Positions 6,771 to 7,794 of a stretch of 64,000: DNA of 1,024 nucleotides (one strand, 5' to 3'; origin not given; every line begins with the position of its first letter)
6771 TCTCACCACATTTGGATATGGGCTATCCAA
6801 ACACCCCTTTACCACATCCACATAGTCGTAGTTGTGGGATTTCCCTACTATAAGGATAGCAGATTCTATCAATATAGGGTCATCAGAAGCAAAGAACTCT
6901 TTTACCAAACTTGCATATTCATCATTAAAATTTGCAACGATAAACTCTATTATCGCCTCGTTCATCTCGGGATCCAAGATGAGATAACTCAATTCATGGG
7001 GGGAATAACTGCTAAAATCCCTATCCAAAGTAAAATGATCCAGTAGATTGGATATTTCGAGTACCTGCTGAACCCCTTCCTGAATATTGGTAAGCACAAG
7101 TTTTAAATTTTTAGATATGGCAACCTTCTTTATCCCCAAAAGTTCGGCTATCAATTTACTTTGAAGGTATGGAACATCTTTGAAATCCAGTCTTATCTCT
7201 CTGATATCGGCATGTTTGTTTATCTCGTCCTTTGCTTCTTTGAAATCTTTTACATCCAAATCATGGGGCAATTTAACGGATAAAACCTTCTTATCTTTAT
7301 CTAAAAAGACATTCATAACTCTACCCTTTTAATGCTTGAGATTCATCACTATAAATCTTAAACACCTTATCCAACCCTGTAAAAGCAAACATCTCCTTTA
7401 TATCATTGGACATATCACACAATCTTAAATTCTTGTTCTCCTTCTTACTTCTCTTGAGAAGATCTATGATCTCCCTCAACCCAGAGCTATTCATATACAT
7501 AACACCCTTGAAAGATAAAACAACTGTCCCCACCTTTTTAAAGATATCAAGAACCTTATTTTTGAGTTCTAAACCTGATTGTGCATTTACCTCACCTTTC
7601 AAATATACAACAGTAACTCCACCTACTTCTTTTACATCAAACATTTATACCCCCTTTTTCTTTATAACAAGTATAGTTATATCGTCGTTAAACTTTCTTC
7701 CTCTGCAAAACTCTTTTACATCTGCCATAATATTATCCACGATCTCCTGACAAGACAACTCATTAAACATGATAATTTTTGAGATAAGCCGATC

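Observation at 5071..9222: Kinase-less partner-switching module (PAS-PAS-PP2C + STAS + STAS-HEAT fusion) spliced into the chemotaxis operon next to cheR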

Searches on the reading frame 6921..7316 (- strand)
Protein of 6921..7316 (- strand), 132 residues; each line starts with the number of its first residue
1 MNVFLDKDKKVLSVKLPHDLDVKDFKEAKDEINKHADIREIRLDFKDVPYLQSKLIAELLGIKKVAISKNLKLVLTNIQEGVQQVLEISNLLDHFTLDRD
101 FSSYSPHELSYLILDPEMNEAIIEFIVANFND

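Call 39: search_solved_structures(query=window:6921-7316:-, max_evalue=1, show_alignments=2)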
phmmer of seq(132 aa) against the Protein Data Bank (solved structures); distinct sequences matched with E-value up to 1: 5.
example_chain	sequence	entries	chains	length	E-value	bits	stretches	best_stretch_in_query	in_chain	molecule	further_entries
1sbo_A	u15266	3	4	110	0.0051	20.2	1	6-95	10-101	Putative anti-sigma factor antagonist TM1442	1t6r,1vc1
1auz_A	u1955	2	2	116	0.095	16.1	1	7-93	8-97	SPOIIAA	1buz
6m36_B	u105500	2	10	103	0.11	15.9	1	2-95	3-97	Anti-sigma-B factor antagonist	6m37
4hyl_A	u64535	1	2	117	0.29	14.5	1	41-97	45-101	Stage II sporulation protein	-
1th8_B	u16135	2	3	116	0.44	13.9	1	5-100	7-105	Anti-sigma F factor antagonist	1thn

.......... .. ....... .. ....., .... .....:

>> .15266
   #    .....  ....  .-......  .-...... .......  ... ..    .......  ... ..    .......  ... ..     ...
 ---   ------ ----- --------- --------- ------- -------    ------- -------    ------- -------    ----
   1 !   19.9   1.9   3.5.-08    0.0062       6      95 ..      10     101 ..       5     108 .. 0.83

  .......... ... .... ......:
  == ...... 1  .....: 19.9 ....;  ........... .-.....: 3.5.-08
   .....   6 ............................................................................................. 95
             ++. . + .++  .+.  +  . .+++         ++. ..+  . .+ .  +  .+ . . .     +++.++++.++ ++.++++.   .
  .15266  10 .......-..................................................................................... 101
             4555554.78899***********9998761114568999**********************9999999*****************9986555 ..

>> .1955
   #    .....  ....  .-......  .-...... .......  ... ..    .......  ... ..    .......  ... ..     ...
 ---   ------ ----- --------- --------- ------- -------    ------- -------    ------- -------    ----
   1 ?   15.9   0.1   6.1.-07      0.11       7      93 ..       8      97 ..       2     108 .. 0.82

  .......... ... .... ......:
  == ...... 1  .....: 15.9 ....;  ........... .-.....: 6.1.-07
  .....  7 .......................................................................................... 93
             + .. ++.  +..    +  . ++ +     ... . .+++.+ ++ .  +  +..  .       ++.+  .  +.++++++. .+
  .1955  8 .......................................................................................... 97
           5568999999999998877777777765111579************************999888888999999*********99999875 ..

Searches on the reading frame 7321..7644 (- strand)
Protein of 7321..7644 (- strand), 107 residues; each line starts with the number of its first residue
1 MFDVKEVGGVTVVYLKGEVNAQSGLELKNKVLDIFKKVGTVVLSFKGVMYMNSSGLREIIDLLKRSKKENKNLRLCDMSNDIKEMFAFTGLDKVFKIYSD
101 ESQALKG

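Call 3: search_protein_families(library=pfam, proteins=[window:7321-7644:-], max_evalue=0.01)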
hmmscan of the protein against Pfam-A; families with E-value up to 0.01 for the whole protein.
window:7321-7644:- (107 aa): 3 families
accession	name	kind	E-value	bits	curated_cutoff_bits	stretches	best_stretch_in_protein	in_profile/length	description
PF01740.26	STAS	-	1e-17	64.3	22.6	1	2-104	2-106/106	STAS domain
PF13466.11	STAS_2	-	1.3e-07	32.1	29.2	1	15-92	3-80/80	STAS domain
PF14213.11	DUF4325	-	0.0073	16.4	23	0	26-82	4-63/64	STAS-like domain of unknown function (DUF4325)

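Call 38: search_solved_structures(query=window:7321-7644:-, max_evalue=0.01, show_alignments=2)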
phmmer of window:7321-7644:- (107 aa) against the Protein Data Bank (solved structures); distinct sequences matched with E-value up to 0.01: 7.
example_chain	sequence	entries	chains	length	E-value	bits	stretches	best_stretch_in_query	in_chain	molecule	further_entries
1th8_B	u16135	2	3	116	6.8e-10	42.2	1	7-106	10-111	Anti-sigma F factor antagonist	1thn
1tid_B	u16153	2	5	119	2e-09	40.7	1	7-106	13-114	Anti-sigma F factor antagonist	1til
1sbo_A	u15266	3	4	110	2.6e-09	40.4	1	3-99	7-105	Putative anti-sigma factor antagonist TM1442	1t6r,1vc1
1auz_A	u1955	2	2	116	4.1e-08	36.5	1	9-105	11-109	SPOIIAA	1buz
6m36_B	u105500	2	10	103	4.4e-07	33.2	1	3-97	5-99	Anti-sigma-B factor antagonist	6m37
4hyl_A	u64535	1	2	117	4.6e-07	33.1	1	6-105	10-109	Stage II sporulation protein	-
2ka5_A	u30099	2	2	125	0.0009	22.6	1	1-105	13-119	Putative anti-sigma factor antagonist TM_1081 | Putative anti-sigma factor antagonist TM1081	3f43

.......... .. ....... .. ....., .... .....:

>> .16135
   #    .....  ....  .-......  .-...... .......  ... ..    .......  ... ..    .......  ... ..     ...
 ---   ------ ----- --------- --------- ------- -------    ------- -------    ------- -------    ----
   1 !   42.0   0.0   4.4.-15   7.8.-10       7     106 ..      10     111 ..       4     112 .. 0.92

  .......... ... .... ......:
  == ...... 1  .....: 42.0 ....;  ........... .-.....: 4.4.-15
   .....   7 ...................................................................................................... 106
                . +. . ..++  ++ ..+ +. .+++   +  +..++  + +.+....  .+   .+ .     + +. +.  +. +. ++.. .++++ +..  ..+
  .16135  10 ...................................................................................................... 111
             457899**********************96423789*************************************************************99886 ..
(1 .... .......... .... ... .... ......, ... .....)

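Call 40: search_protein_families(library=ncbifam, proteins=[window:7321-7644:-], max_evalue=0.1)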
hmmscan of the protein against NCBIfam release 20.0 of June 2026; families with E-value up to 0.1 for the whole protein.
window:7321-7644:- (107 aa): 5 families
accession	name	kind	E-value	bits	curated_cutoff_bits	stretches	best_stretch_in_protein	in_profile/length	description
TIGR00377.1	ant_ant_sig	superfamily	3.2e-22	78.5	53.45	1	2-101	5-106/108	anti-sigma factor antagonist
TIGR02886.1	spore_II_AA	equivalog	1.6e-14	53.8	114.75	1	3-105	2-106/106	anti-sigma F factor antagonist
NF002134.0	PRK00971.1-4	equivalog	0.0091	14.8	557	1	8-100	327-417/429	glutaminase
NF033618.0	mlaB_1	equivalog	0.01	16.3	90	1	13-93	12-90/94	lipid asymmetry maintenance protein MlaB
NF008660.1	PRK11660.1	equivalog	0.01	14.2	614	1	24-92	479-546/572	C4-dicarboxylic acid transporter DauA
